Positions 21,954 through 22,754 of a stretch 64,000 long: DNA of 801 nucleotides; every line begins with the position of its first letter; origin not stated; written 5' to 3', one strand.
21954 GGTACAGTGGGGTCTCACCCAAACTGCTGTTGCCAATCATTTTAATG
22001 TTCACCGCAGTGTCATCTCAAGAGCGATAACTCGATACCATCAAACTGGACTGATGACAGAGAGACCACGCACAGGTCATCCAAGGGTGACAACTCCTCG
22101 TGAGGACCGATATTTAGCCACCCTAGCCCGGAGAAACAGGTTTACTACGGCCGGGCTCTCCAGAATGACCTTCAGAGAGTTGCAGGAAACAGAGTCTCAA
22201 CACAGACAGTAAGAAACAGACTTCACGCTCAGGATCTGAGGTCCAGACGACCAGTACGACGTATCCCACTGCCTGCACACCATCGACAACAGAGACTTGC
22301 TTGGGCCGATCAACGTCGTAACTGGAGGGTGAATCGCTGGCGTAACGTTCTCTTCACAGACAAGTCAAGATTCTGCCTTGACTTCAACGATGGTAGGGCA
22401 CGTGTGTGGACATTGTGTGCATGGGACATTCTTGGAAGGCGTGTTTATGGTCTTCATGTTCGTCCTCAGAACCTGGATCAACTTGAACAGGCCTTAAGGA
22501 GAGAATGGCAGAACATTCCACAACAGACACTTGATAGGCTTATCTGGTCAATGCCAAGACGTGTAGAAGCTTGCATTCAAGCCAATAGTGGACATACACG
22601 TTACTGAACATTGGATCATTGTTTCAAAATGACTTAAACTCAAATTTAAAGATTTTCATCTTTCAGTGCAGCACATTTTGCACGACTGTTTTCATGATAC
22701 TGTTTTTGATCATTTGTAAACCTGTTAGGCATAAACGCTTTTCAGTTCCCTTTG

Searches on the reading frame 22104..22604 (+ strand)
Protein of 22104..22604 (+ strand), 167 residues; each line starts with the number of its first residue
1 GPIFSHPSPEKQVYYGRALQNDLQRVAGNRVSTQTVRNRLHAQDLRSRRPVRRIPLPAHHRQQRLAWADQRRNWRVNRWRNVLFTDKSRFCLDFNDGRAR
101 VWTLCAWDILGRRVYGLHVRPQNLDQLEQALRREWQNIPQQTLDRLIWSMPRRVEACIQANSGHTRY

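Call 37: search_protein_families(library=pfam, proteins=[window:22104-22604:+], max_evalue=0.001)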
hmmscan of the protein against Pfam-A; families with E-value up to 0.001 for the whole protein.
window:22104-22604:+ (167 aa): 1 family
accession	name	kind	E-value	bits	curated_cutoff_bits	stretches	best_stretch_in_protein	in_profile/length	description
PF01498.24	HTH_Tnp_Tc3_2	-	2.9e-15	56.7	31.5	1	17-73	17-72/72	Transposase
